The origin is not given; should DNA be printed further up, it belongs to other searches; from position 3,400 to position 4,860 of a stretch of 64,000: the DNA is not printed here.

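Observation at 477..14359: Glycan-export locus that encloses four secreted proteins: candidate glycoprotein or envelope-structure system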

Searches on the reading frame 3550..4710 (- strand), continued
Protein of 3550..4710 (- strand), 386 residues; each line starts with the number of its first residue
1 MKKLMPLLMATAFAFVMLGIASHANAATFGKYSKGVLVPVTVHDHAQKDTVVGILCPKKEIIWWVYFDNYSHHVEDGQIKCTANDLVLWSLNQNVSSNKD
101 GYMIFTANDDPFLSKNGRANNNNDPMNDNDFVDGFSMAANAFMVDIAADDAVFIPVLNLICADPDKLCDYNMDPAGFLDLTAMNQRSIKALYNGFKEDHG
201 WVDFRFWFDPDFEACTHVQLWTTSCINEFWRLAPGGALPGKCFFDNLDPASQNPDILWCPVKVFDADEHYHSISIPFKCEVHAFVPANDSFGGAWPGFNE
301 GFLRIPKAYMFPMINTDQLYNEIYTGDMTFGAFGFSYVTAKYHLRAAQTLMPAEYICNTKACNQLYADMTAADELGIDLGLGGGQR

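Call 48: search_protein_families(library=pfam, alignment_id=A2, max_evalue=1)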
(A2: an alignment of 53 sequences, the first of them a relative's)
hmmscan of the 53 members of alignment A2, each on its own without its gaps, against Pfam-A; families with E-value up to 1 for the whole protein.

A. member 1, P0001 (386 aa): 0 families

B. families by the number of members that match (of 53 scanned): 25 families
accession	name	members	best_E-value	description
PF15847.10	Loricrin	1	0.0075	Major keratinocyte cell envelope protein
PF10106.14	DUF2345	1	0.038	Uncharacterized protein conserved in bacteria (DUF2345)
PF09912.14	DUF2141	1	0.041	Uncharacterized protein conserved in bacteria (DUF2141)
PF16010.10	CDH-cyt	1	0.045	Cytochrome domain of cellobiose dehydrogenase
PF14289.11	DUF4369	1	0.045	Domain of unknown function (DUF4369)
PF11249.13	DUF3047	1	0.06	Protein of unknown function (DUF3047)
PF07423.16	DUF1510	1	0.063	Domain of unknown function (DUF1510)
PF14055.11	NVEALA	1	0.075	NVEALA protein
PF22064.2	Cep192_D2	1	0.079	Cep192 domain 2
PF21604.3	CRLF2_D1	1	0.1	Cytokine receptor-like factor 2-like, D1 domain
PF04234.18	CopC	1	0.13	CopC domain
PF23364.1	MAX_effector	1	0.13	MAX effector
PF05995.18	CDO_I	1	0.16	Cysteine dioxygenase type I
PF17720.7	RLIG1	1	0.16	RNA ligase 1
PF07448.17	Spp-24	1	0.17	Secreted phosphoprotein 24 (Spp-24) cystatin-like domain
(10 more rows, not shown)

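Call 49: find_encoding_contigs(protein=P0047, flank=10000, max_places=3)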
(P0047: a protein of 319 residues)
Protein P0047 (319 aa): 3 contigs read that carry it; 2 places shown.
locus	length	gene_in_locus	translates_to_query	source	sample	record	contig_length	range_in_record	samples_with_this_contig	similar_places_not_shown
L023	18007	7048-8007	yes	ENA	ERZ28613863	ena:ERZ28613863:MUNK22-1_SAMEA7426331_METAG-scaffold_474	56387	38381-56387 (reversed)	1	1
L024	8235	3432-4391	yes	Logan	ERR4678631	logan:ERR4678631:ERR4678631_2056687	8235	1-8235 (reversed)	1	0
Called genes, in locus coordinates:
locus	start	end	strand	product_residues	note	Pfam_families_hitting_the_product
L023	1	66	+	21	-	?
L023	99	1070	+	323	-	PF00535:Glycos_transf_2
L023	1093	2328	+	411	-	PF21374:WsaF_N (weak), PF00534:Glycos_transf_1, PF13692:Glyco_trans_1_4, PF22772:WsaF_C, PF13524:Glyco_trans_1_2 (weak)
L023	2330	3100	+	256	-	PF01061:ABC2_membrane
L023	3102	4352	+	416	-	PF00005:ABC_tran, PF14524:Wzt_C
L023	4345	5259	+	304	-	PF03279:Lip_A_acyltrans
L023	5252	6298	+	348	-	PF13489:Methyltransf_23, PF08241:Methyltransf_11, PF08242:Methyltransf_12, PF13649:Methyltransf_25, PF13847:Methyltransf_31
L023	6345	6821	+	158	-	-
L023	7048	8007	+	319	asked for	-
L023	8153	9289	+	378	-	PF01839:FG-GAP (faint), PF13517:FG-GAP_3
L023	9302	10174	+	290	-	PF13145:Rotamase_2, PF00639:Rotamase (faint)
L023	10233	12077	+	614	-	PF13424:TPR_12 (faint), PF13428:TPR_14 (faint), PF23914:TPR_CcmH_CycH, PF13374:TPR_10 (faint), PF13844:Glyco_transf_41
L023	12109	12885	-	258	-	PF21711:DCTN5 (faint), PF25084:LbH_EIF2B (faint), PF25087:GMPPB_C (faint), PF00132:Hexapep, PF13720:Acetyltransf_11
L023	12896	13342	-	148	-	PF22817:ApeP-like, PF07977:FabA, PF22818:ApeI-like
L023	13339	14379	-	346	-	PF04613:LpxD, PF00132:Hexapep, PF25084:LbH_EIF2B (faint), PF25087:GMPPB_C (faint), PF14602:Hexapep_2 (faint), PF00132:Hexapep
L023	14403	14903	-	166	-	PF03938:OmpH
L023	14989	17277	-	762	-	PF07244:POTRA (weak), PF08479:POTRA_2 (faint), PF07244:POTRA, PF01103:Omp85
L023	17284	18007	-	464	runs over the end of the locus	PF02163:Peptidase_M50, PF00595:PDZ (faint), PF13180:PDZ_2 (weak), PF14685:PDZ_Tricorn (faint), PF17820:PDZ_6, PF13180:PDZ_2 (weak), PF17820:PDZ_6 (weak)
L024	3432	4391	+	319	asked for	-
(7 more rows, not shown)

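Call 59: find_encoding_contigs(protein=P0016, flank=10000, max_places=2)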
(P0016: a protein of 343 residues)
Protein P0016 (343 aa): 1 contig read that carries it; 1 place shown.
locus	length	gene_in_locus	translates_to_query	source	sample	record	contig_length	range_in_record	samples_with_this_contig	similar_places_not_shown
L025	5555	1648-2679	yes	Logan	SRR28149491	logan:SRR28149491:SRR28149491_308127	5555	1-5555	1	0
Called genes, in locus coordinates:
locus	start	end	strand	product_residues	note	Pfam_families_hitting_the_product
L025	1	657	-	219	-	?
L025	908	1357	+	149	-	-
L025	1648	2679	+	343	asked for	-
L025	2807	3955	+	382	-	PF13517:FG-GAP_3, PF01839:FG-GAP (weak), PF13517:FG-GAP_3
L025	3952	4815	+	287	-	PF13145:Rotamase_2, PF13616:Rotamase_3, PF00639:Rotamase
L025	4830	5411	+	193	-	PF14602:Hexapep_2 (faint), PF00132:Hexapep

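Call 60: find_encoding_contigs(protein=P0024, flank=10000, max_places=2)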
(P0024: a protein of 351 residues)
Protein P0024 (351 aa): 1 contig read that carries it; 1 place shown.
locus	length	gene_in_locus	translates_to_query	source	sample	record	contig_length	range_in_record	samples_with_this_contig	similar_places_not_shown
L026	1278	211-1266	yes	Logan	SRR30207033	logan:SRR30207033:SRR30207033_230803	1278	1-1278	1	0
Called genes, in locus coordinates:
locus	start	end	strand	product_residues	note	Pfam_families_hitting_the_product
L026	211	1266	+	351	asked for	-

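Call 61: find_encoding_contigs(protein=P0044, flank=10000, max_places=2)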
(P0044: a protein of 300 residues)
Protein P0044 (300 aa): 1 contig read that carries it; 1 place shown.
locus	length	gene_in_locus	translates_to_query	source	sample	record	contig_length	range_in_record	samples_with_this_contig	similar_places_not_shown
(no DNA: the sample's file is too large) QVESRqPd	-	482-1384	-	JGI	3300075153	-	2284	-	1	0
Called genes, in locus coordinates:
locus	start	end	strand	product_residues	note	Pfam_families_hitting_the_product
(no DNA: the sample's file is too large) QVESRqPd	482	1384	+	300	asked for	-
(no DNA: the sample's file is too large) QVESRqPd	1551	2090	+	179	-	PF13240:Zn_Ribbon_1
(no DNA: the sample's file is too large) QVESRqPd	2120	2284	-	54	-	?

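Call 65: find_related_loci(query=A7, collection=metagenome_contigs, flank=10000)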
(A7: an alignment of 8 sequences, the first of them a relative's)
Query A7 (343 aa) in metagenome_contigs; peptide patterns used: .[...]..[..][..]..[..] (x = any residue, [..] = any of these).
150 stretches matched a pattern; 87 encode a relative of the query (tblastn E <= 1e-3); the best 80 are kept; 80 distinct loci.
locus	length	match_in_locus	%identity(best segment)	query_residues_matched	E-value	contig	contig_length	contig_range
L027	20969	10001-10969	44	1-326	9e-77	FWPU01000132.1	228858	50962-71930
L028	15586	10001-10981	43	1-326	2e-72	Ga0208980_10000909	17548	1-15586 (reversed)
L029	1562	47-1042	42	1-326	8e-74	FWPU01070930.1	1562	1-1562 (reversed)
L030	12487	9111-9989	43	2-328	9e-68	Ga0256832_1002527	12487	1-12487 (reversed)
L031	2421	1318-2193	42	3-328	1e-66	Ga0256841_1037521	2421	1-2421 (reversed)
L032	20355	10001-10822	43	24-326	2e-63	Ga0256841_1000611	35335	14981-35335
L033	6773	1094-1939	43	24-326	1e-61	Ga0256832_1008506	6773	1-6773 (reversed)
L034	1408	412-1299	40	1-327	1e-62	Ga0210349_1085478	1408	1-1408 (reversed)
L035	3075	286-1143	39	1-325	2e-59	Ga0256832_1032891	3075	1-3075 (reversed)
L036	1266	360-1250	36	1-329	1e-60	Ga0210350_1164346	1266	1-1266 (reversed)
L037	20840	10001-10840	41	21-324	8e-57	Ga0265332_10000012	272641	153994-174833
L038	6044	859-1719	38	1-326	9e-57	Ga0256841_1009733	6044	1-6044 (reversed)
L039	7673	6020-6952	37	1-326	8e-57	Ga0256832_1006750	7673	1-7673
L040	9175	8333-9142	44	1-275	9e-57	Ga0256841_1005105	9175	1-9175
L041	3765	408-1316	40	5-326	3e-56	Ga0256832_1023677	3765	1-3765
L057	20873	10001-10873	39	1-330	9e-53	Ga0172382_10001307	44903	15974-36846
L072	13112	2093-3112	36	1-326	2e-49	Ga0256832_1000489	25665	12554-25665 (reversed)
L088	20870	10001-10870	38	22-324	9e-47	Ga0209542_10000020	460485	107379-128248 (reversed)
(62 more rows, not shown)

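Call 68: search_protein_families(library=pfam, proteins=[L088:6842-9241:+, L088:14188-15411:+, L088:15411-16331:+, L027:7989-9740:+, L027:6680-7561:+, L057:4672-6096:-, L057:6154-7218:-, L057:7235-8239:+, L057:13663-15663:+, L088:10940-12127:+], max_evalue=0.001)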
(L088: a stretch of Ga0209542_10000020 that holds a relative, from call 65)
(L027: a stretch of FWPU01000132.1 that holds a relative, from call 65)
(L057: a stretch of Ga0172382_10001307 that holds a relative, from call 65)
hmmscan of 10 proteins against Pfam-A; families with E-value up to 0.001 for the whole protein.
L088:6842-9241:+ (799 aa): 2 families
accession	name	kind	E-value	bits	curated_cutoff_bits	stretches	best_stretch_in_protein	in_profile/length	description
PF00263.26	Secretin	-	3.8e-47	160.4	27.5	1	598-757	2-166/169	Bacterial type II and III secretion system protein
PF03958.22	Secretin_N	-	3.6e-32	110.8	28.2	3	386-528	2-69/69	Bacterial type II/III secretion system short domain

L088:14188-15411:+ (407 aa): 5 families
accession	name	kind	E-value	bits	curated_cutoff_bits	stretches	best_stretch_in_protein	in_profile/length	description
PF22772.2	WsaF_C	-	1.5e-17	64.1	27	1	234-357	1-131/133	WsaF, C-terminal domain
PF13524.12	Glyco_trans_1_2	-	3.2e-11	43.8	25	1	256-391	6-142/144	Glycosyl transferase-like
PF13692.12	Glyco_trans_1_4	-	2.1e-09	38.2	27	1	236-364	4-142/142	Glycosyl transferases group 1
PF00534.26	Glycos_transf_1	-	6.2e-08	32.8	26.4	1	289-377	80-171/172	Glycosyl transferases group 1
PF21374.3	WsaF_N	-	5.5e-07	30.2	27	1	142-187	90-144/156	WsaF, N-terminal domain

L088:15411-16331:+ (306 aa): 5 families
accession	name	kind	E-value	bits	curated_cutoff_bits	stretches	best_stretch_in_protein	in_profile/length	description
PF01370.27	Epimerase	-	1.2e-46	159.6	20.9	1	5-235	3-240/240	NAD dependent epimerase/dehydratase family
PF16363.11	GDP_Man_Dehyd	-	5.9e-36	125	27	1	5-297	2-331/332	GDP-mannose 4,6 dehydratase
PF04321.23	RmlD_sub_bind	-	4.6e-11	42.7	27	1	1-202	1-178/287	RmlD substrate binding domain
PF01073.25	3Beta_HSD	-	1.5e-09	37.7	22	1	5-225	2-231/280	3-beta hydroxysteroid dehydrogenase/isomerase family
PF07993.18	NAD_binding_4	-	2.3e-05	24.1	20.1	1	56-172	81-209/258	Male sterility protein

L027:7989-9740:+ (583 aa): 12 families
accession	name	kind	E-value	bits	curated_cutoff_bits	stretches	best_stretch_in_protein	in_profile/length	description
PF00515.34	TPR_1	-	6.5e-12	45.2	27.8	1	532-565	1-34/34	Tetratricopeptide repeat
PF07719.23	TPR_2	-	1.3e-11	44.1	27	1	532-565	1-34/34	Tetratricopeptide repeat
PF13428.12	TPR_14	-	2.8e-11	43.4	23.5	1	533-574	2-43/44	Tetratricopeptide repeat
PF13432.12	TPR_16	-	2.9e-10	40.8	32.7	2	504-565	3-64/65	Tetratricopeptide repeat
PF14559.12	TPR_19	-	4.6e-10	40.1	25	1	509-572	2-64/68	Tetratricopeptide repeat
PF23914.1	TPR_CcmH_CycH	-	9.7e-08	32.4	42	1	521-574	39-92/158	Cytochrome c-type biogenesis protein H TPR domain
PF13181.12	TPR_8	-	1.7e-07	31.3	25.7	0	500-530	3-33/34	Tetratricopeptide repeat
PF13414.12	TPR_11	-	3.4e-07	30.3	26.8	1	505-546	1-42/42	TPR repeat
PF09976.15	TPR_21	-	2.3e-05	24.7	25.5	0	539-574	153-185/193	Tetratricopeptide repeat-like domain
PF13424.12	TPR_12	-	0.00013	22.5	30.1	1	504-561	9-74/77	Tetratricopeptide repeat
PF07721.20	TPR_4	-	0.00017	22.3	27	0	463-485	3-25/26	Tetratricopeptide repeat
PF13429.12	TPR_15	-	0.00027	20.9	26.2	1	517-573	136-187/280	Tetratricopeptide repeat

L027:6680-7561:+ (293 aa): 0 families

L057:4672-6096:- (474 aa): 4 families
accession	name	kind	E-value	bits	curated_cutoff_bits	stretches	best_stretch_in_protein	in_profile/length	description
PF13692.12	Glyco_trans_1_4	-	3.6e-26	92.6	27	1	284-426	3-142/142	Glycosyl transferases group 1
PF00534.26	Glycos_transf_1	-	2e-25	89.7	26.4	1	277-438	10-170/172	Glycosyl transferases group 1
PF13439.12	Glyco_transf_4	-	3.4e-17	63.4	28.5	1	17-133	3-103/170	Glycosyltransferase Family 4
PF13579.12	Glyco_trans_4_4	-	3.9e-14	53.7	29.7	1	17-139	2-107/158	Glycosyl transferase 4-like domain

L057:6154-7218:- (354 aa): 2 families
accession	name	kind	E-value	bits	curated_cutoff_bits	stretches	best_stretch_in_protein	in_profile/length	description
PF00535.33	Glycos_transf_2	-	2.7e-13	50.6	23.3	1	49-176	1-131/168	Glycosyl transferase family 2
PF13641.12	Glyco_tranf_2_3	-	1.6e-08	35.3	27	1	48-266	3-219/230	Glycosyltransferase like family 2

L057:7235-8239:+ (334 aa): 7 families
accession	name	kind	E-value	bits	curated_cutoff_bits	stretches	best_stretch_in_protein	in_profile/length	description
PF01370.27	Epimerase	-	8.5e-51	173.1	20.9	1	36-266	2-240/240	NAD dependent epimerase/dehydratase family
PF16363.11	GDP_Man_Dehyd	-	6.6e-36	124.9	27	1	37-328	2-331/332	GDP-mannose 4,6 dehydratase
PF01073.25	3Beta_HSD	-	8.5e-17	61.5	22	1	36-251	1-226/280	3-beta hydroxysteroid dehydrogenase/isomerase family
PF04321.23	RmlD_sub_bind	-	1.6e-11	44.3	27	1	35-233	3-178/287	RmlD substrate binding domain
PF02719.21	Polysacc_synt_2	-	7.7e-11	42.2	20.2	1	37-285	3-248/293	Polysaccharide biosynthesis protein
PF13460.12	NAD_binding_10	-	2.1e-10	41.2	27.2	1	39-166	1-117/184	NAD(P)H-binding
PF05368.20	NmrA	-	3.2e-05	24.1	27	1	36-150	6-110/298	NmrA-like family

L057:13663-15663:+ (666 aa): 9 families
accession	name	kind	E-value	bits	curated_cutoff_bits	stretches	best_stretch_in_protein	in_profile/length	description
PF00515.34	TPR_1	-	1.5e-15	56.6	27.8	0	475-499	3-27/34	Tetratricopeptide repeat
PF07719.23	TPR_2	-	9.6e-15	53.9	27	0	475-499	3-27/34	Tetratricopeptide repeat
PF14559.12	TPR_19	-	5e-11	43.2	25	1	587-653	1-67/68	Tetratricopeptide repeat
PF13432.12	TPR_16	-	2.2e-10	41.2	32.7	1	581-643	1-63/65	Tetratricopeptide repeat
PF13181.12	TPR_8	-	2.9e-09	36.8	25.7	0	474-499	2-27/34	Tetratricopeptide repeat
PF13428.12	TPR_14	-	5.5e-09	36.3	23.5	0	579-618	3-42/44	Tetratricopeptide repeat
PF13424.12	TPR_12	-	3e-06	27.8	30.1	0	441-500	5-72/77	Tetratricopeptide repeat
PF12895.13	ANAPC3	-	2.8e-05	24.8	27.2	0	592-651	4-62/82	Anaphase-promoting complex, cyclosome, subunit 3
PF13174.12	TPR_6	-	0.0001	23.1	26.3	0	475-498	2-25/33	Tetratricopeptide repeat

L088:10940-12127:+ (395 aa): 1 family
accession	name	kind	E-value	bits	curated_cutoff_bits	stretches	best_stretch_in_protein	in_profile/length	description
PF13517.12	FG-GAP_3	-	0.00011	23.2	26.9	1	320-372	8-61/61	FG-GAP-like repeat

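Call 78: find_related_loci(query=A3, collection=viral_contigs, flank=10000)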
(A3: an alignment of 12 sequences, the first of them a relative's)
Query A3 (386 aa) in viral_contigs; peptide patterns used: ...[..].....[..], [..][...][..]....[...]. (x = any residue, [..] = any of these).
95 stretches matched a pattern, but none encodes a relative of the query by tblastn (E <= 1e-3).

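Call 79: find_related_loci(query=A7, collection=viral_contigs, flank=10000)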
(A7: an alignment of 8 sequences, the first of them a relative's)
Query A7 (343 aa) in viral_contigs; peptide patterns used: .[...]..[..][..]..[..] (x = any residue, [..] = any of these).
6 stretches matched a pattern, but none encodes a relative of the query by tblastn (E <= 1e-3).

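Call 80: search_protein_families(library=ncbifam, proteins=[L003:15055-15957:+, L003:15970-16665:+, L003:19276-20148:+, L003:18068-19261:+, L003:14377-15015:+, L003:20202-20642:+, L030:5372-6865:+], max_evalue=0.00001)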
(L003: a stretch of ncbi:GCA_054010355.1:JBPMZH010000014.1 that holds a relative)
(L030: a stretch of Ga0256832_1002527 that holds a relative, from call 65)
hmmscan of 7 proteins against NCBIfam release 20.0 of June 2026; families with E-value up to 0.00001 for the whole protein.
L003:15055-15957:+ (300 aa): 1 family
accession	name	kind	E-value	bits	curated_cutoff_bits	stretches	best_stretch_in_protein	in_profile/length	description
NF006487.0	PRK08905.1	equivalog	2.9e-08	33.1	281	1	12-270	3-250/290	lysophospholipid acyltransferase family protein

L003:15970-16665:+ (231 aa): 10 families
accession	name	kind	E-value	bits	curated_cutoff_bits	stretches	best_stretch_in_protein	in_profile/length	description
TIGR02081.1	metW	equivalog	7.5e-12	45.2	189.5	1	26-148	6-123/194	methionine biosynthesis protein MetW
TIGR01983.1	UbiG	equivalog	8.8e-11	41.5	102.95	1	33-138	49-157/228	bifunctional 2-polyprenyl-6-hydroxyphenol methylase/3-demethylubiquinol 3-O-methyltransferase UbiG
NF045667.1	MTase_DVU1556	equivalog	4.2e-10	39.4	155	1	32-133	21-120/213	DVU_1556 family methyltransferase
NF008686.0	PRK11705.1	equivalog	2e-08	33.7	400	1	33-129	167-262/383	cyclopropane fatty acyl phospholipid synthase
NF043040.1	corrin_prot_MT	hypoth_equivalog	1.5e-07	31.1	180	1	21-131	28-146/216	corrinoid protein-associated methyltransferase CpaM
TIGR02072.1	BioC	equivalog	2.5e-07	30.8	184.95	1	35-199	36-189/244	malonyl-ACP O-methyltransferase BioC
TIGR04290.1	meth_Rta_06860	hypoth_equivalog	5.4e-07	29.3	300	1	32-125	48-143/226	TIGR04290 family methyltransferase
NF011530.0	PRK14968.1-4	equivalog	1.3e-06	27.9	243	1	28-103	34-105/202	putative methyltransferase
TIGR00537.1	hemK_rel_arch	hypoth_equivalog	6.5e-06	26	87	1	33-104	19-89/179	HemK2/MTQ2 family protein methyltransferase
NF002463.0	PRK01683.1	equivalog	9.7e-06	25.4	297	0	34-135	32-131/258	trans-aconitate 2-methyltransferase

L003:19276-20148:+ (290 aa): 6 families
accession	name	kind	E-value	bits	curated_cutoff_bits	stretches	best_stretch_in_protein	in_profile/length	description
NF000809.0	PRK00059.1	equivalog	1.8e-16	60.5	303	1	122-275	177-322/336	peptidylprolyl isomerase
NF008054.0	PRK10788.1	equivalog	2e-13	49.9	493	1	120-265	250-384/626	peptidylprolyl isomerase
NF002846.0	PRK03095.1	equivalog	4.9e-13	49.2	361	1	163-279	147-265/287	peptidylprolyl isomerase PrsA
NF002827.0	PRK03002.1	equivalog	8.1e-12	44.7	343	1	154-264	146-247/285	peptidylprolyl isomerase PrsA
NF008038.0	PRK10770.1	equivalog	4.9e-09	35.5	394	1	155-240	300-385/431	peptidylprolyl isomerase SurA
NF002824.0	PRK02998.1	subfamily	6.8e-08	32.2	360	1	154-271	144-252/283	peptidylprolyl isomerase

L003:18068-19261:+ (397 aa): 2 families
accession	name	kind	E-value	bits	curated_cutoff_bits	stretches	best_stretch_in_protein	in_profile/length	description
NF052323.1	T9SSA_dep_M6i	equivalog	4.5e-07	28.2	600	0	325-391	749-814/1043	T9SS-dependent M6-like inactivated metalloprotease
NF047539.1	XAC2610_fam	domain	4.5e-06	27.1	35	0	62-99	2-44/89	XAC2610-related protein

L003:14377-15015:+ (212 aa): 2 families
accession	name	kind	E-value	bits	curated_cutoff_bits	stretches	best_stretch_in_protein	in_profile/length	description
TIGR02169.1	SMC_prok_A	equivalog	6.8e-06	24.1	729.4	1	39-206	315-479/1165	chromosome segregation protein SMC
TIGR02168.1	SMC_prok_B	equivalog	8.7e-06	23.7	567.35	0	38-196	300-462/1181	chromosome segregation protein SMC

L003:20202-20642:+ (146 aa): 1 family
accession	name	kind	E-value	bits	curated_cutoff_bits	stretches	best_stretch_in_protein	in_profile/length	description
NF033171.1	lipo_LIC11139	subfamily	7.1e-18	65.1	50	1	29-126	30-136/157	putative lipoprotein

L030:5372-6865:+ (497 aa): 1 family
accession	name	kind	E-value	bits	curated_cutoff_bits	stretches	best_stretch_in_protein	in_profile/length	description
TIGR04091.1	LTA_dltB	equivalog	1.5e-44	152.8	375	1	147-367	111-338/380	D-alanyl-lipoteichoic acid biosynthesis protein DltB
